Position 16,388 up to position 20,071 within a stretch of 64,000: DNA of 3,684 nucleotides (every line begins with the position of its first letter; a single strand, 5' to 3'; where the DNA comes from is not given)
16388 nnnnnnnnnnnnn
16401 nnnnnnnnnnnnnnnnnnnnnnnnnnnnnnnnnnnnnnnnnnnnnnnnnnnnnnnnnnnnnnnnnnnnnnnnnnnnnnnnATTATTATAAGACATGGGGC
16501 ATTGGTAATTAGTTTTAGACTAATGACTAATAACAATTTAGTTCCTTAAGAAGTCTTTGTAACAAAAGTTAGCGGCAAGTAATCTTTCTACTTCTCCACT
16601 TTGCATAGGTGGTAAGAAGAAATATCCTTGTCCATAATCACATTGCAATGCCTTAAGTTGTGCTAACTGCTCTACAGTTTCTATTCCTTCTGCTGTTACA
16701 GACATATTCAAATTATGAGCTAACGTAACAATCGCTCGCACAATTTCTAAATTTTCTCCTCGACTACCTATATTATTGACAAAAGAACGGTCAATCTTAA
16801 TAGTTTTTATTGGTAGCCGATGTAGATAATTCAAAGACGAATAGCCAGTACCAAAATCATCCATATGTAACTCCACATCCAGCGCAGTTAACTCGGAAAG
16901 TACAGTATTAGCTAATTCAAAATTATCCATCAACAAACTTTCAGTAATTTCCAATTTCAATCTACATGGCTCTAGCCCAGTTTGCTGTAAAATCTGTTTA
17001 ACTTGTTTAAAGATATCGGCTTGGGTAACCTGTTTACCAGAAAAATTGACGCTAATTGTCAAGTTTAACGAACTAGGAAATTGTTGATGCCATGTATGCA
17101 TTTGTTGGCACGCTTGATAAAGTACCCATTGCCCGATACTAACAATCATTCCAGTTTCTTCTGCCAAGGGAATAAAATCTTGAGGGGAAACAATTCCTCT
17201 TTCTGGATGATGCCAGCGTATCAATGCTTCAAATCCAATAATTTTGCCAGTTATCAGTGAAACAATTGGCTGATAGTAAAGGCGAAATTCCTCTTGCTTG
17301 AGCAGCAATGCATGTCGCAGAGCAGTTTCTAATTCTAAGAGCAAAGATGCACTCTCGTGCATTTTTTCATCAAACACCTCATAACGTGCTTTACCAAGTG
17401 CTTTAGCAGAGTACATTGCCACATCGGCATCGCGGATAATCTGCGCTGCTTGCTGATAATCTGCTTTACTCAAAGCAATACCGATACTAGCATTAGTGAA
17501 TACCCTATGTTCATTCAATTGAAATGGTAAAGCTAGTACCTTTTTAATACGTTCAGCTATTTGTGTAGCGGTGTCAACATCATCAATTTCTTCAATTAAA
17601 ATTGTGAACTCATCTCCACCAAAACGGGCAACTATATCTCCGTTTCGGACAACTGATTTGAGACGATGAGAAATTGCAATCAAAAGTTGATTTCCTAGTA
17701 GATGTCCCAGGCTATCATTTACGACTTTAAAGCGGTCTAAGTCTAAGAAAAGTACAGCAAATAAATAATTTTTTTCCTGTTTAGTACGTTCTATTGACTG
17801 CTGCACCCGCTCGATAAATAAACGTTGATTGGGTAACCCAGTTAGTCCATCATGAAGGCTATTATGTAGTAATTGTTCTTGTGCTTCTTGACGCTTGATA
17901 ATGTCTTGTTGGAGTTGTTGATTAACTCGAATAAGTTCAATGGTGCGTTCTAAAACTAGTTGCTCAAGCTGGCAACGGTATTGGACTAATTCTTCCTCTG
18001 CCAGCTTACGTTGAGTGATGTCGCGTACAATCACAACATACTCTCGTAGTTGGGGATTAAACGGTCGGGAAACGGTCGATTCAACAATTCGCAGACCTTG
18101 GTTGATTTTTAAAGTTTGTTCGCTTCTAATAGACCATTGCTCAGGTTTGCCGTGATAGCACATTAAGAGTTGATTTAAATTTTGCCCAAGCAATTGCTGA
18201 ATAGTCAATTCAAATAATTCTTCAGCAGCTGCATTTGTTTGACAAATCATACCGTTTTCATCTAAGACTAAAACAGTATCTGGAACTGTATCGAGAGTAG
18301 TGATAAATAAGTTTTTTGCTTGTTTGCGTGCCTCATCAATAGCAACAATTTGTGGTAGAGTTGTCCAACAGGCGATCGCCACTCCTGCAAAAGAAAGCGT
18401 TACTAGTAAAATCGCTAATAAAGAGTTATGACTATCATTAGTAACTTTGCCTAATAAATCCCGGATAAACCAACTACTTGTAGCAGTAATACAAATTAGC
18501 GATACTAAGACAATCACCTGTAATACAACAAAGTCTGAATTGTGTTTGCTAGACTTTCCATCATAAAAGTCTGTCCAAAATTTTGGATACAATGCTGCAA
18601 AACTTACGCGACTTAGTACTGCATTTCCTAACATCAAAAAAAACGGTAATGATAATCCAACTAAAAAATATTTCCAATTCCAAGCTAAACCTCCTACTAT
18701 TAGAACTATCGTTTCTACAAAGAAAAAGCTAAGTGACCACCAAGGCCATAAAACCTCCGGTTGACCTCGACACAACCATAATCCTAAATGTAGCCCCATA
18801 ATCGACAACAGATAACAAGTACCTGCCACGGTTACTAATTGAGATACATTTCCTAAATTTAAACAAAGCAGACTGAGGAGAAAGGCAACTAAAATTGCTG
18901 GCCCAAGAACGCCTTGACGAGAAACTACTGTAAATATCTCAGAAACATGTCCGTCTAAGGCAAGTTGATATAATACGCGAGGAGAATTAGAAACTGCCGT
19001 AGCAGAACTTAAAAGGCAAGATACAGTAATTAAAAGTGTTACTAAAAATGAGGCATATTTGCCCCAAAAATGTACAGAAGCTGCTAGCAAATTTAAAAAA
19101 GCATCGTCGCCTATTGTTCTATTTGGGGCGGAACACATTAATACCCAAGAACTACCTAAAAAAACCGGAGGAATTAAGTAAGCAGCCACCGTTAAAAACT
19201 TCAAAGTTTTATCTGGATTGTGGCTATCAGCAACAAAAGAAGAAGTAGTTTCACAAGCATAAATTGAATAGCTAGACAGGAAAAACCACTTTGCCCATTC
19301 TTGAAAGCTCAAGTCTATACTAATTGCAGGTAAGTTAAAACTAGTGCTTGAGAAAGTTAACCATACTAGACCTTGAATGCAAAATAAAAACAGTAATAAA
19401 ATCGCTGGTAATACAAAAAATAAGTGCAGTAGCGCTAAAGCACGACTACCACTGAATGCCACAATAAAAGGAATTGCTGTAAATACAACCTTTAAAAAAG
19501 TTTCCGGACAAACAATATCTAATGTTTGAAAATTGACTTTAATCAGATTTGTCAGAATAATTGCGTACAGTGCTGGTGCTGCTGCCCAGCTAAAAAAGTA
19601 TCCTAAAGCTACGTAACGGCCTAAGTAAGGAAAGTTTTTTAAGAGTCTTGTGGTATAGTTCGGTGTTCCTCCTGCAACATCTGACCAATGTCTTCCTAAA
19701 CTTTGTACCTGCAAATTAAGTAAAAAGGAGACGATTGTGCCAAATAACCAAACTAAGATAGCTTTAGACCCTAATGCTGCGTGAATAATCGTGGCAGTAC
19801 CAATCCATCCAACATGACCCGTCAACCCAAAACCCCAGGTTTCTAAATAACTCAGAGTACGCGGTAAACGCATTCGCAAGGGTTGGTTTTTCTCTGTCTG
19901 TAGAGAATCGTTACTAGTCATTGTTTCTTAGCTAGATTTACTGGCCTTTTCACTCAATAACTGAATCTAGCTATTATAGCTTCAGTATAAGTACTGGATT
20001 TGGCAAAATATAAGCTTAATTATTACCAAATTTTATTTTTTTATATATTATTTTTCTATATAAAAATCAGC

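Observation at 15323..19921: Histidine decarboxylase convergent with an APC-transporter-like / PAS / GGDEF / EAL fusion: possible amine-sensing c-di-GMP 'transceptor'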

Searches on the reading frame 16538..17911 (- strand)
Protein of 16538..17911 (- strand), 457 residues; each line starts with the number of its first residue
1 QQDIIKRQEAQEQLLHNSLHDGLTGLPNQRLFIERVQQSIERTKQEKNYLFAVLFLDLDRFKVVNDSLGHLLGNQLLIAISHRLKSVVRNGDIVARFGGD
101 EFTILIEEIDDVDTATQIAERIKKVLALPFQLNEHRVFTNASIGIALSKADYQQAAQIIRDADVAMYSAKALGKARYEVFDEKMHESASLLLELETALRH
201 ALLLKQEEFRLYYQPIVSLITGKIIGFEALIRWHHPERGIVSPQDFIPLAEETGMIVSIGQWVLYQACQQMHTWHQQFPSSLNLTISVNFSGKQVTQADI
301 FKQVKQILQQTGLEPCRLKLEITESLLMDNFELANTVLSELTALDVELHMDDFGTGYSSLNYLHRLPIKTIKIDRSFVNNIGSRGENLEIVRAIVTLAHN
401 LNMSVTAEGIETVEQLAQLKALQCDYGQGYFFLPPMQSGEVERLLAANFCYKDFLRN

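Call 31: search_solved_structures(query=window:16538-17911:-, max_evalue=1e-30, show_alignments=2)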
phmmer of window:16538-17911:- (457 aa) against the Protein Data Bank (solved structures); distinct sequences matched with E-value up to 1e-30: 32.
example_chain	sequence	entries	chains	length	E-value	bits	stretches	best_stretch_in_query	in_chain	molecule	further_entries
5m3c_A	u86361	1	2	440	2.2e-111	375.9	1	20-438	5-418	Diguanylate cyclase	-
4rnh_A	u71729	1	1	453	3.5e-106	358.8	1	16-446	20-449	Motility regulator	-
4rnf_A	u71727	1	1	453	8.6e-105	354.2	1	16-446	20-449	Motility regulator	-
4hjf_A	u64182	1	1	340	8.9e-66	225.7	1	140-445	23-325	GGDEF family protein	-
9cmf_A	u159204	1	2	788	9.1e-65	222.4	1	15-442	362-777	Oxygen sensor protein DosP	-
9clo_A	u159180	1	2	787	9.5e-65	222.3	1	15-442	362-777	Oxygen sensor protein DosP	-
9bgv_A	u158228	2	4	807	9.7e-65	222.3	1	15-442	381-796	Oxygen sensor protein DosP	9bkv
9cdr_A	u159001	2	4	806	1e-64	222.2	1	15-442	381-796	Oxygen sensor protein DosP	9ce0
4rni_A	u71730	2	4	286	3.5e-64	220.5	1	184-446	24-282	Motility regulator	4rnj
2r6o_A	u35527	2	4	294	7.4e-64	219.4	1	191-439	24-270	Putative diguanylate cyclase/phosphodiesterase (GGDEF & EAL domains) | PUTATIVE DIGUANYLATE CYCLASE/PHOSPHODIESTERASE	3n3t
3u2e_A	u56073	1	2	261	1.2e-60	208.8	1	193-445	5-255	GGDEF family protein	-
3s83_A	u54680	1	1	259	1.6e-60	208.4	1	194-445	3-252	GGDEF family protein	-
5xgb_A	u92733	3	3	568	8.8e-60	206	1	3-436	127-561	Uncharacterized protein | Uncharacterized protein PA0861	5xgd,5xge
5m1t_A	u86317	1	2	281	3.1e-59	204.1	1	185-443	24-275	MucR Phosphodiesterase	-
8arv_A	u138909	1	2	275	1.1e-56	195.8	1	193-444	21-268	Bifunctional diguanylate cyclase/phosphodiesterase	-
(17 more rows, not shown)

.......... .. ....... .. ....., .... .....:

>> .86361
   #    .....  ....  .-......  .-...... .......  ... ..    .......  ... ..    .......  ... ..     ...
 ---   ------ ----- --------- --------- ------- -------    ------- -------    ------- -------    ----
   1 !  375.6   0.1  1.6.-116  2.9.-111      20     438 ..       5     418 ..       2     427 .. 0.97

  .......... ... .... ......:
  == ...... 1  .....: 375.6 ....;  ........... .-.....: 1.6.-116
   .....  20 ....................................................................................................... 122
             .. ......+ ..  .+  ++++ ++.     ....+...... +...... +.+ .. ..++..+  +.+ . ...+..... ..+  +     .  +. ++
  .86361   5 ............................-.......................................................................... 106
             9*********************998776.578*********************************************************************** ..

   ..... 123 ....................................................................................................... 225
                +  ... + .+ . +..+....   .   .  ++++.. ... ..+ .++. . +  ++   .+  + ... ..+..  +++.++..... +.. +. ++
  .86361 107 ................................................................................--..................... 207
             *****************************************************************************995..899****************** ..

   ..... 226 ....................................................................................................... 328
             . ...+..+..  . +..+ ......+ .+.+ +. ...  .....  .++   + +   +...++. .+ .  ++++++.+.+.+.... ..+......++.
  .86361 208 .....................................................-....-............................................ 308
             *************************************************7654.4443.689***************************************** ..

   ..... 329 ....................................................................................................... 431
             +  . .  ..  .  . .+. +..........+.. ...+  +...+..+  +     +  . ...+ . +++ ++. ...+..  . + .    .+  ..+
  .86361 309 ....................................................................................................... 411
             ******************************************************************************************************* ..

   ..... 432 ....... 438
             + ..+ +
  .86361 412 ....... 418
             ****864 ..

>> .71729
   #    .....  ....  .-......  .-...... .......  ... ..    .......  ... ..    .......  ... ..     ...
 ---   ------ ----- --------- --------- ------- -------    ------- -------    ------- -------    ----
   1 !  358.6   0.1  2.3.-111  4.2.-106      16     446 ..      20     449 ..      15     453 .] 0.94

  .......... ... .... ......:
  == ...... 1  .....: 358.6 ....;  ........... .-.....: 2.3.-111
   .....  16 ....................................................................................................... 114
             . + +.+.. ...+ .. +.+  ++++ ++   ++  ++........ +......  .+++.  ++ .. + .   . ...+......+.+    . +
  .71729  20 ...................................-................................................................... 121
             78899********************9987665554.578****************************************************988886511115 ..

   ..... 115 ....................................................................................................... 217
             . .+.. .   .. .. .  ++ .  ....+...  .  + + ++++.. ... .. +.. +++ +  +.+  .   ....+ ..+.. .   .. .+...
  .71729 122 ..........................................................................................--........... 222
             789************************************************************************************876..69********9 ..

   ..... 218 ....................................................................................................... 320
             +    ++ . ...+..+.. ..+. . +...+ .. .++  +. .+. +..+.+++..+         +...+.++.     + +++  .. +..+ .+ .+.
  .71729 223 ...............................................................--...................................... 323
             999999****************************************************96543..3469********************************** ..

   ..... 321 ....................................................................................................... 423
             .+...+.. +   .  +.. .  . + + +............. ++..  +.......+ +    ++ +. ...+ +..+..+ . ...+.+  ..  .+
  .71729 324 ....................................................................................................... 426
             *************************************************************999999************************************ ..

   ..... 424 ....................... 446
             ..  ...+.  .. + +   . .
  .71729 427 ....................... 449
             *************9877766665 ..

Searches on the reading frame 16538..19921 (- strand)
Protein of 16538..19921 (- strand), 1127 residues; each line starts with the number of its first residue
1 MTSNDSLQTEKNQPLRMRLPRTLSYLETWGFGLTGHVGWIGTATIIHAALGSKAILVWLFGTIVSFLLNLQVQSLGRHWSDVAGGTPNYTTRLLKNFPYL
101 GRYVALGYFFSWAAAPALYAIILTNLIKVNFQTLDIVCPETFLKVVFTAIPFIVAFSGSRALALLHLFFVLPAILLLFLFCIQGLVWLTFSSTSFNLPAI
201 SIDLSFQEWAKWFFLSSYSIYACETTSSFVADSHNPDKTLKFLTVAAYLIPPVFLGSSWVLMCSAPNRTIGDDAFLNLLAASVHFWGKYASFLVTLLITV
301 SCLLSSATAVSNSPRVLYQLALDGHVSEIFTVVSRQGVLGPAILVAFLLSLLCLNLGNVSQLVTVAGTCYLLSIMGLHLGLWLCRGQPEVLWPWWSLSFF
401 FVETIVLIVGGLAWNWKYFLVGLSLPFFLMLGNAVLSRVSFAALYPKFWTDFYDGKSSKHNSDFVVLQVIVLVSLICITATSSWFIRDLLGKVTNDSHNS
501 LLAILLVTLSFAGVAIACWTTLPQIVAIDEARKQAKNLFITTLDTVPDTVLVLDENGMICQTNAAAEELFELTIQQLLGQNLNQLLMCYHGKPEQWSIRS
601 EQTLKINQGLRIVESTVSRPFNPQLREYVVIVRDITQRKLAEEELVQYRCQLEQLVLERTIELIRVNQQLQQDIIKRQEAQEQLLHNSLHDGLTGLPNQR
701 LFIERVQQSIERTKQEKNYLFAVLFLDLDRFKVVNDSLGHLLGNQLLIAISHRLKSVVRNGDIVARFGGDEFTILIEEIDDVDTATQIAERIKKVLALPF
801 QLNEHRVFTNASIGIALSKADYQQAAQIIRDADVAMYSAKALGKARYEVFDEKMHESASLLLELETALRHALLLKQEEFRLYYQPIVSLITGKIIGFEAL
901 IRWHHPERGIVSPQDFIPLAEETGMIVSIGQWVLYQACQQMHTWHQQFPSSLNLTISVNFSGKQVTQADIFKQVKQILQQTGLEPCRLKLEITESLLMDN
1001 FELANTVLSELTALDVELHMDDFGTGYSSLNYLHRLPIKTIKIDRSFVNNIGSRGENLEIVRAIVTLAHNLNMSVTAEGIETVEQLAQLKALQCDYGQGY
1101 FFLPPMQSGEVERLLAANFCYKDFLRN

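Call 3: search_protein_families(library=pfam, proteins=[window:16538-19921:-], max_evalue=0.01)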
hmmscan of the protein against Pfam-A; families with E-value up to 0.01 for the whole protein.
window:16538-19921:- (1127 aa): 9 families
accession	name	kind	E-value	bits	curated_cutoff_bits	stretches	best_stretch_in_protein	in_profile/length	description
PF00563.25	EAL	-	1.3e-78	264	31.3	1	867-1105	3-236/236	EAL domain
PF00990.26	GGDEF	-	6.2e-46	156.6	23.8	1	689-844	2-159/161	Diguanylate cyclase, GGDEF domain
PF13520.12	AA_permease_2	-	5.1e-13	49.2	27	1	37-409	14-401/427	Amino acid permease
PF00324.27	AA_permease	-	5.2e-11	42.3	24.6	1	33-369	10-362/470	Amino acid permease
PF00989.32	PAS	-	4.4e-09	36.8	22.6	1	542-586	6-50/113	PAS fold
PF08448.16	PAS_4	-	3.4e-06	27.7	23.1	1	543-639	1-109/110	PAS fold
PF13426.13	PAS_9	-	3.5e-05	24.5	27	1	547-596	1-48/103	PAS domain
PF13188.13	PAS_8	-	4.2e-05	23.7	21.8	1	539-588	3-53/65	PAS domain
PF24820.1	Diguanyl_cycl_sensor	-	0.0092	16.4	28.1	0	546-587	5-46/109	Diguanylate cyclase-like sensor domain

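Call 4: search_protein_families(library=ncbifam, proteins=[window:16538-19921:-], max_evalue=0.01)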
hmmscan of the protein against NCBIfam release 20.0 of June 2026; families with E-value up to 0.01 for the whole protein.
window:16538-19921:- (1127 aa): 38 families (the best 25 are shown)
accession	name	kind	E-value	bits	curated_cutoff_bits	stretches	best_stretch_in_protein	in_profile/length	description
NF045675.1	PhdiestaseDibA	equivalog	9e-146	486.8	980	1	673-1112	188-622/623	phosphodiesterase DibA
NF053781.1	cdiGMPphdstlr2612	equivalog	1.1e-143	480.5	1600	1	667-1117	819-1267/1268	Tlr1612 family c-di-GMP phosphodiesterase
NF007474.0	PRK10060.1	equivalog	6e-128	427.9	782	1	672-1116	221-655/663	cyclic di-GMP phosphodiesterase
NF052458.1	PhdiestGepA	equivalog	3.6e-107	359.6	1200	1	687-1107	424-833/840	phosphodiesterase GepA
NF008467.0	PRK11359.1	equivalog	4e-105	352.5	857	2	663-1115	351-792/800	oxygen-sensing cyclic-di-GMP phosphodiesterase DosP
NF008807.1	PRK11829.1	equivalog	7.7e-83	278.7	733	1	666-1112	223-659/670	biofilm formation regulator HmsP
NF007298.0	PRK09776.1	equivalog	1.1e-74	252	1135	1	672-1101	668-1092/1111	diguanylate cyclase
NF007839.0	PRK10551.1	equivalog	2.4e-49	168.3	461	1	874-1115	272-510/518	cyclic di-GMP phosphodiesterase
NF007423.1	PRK09966.1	equivalog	2.4e-49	168.2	325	1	674-840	225-390/390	diguanylate cyclase DgcN/YfiN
NF052596.1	RR_EAL_PvrR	equivalog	7.5e-44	149.9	580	1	855-1117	133-391/398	response regulator cyclic di-GMP phosphodiesterase PvrR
TIGR00254.1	GGDEF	domain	2.4e-41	141.3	37.4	1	686-850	3-167/168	diguanylate cyclase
NF045673.1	c-di-GMPRcptLapD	equivalog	2.2e-38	132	1020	1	668-1105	216-644/647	cyclic di-GMP receptor LapD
NF038266.1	diguan_SiaD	equivalog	4.2e-37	127.9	290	1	656-846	65-251/252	biofilm regulation diguanylate cyclase SiaD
NF007135.0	PRK09581.1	equivalog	1.3e-36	126.4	474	1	665-846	267-451/457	PleD family two-component system response regulator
NF008281.1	PRK11059.1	equivalog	2.1e-35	122.1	663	1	687-1105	220-629/633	RNase E specificity factor CsrD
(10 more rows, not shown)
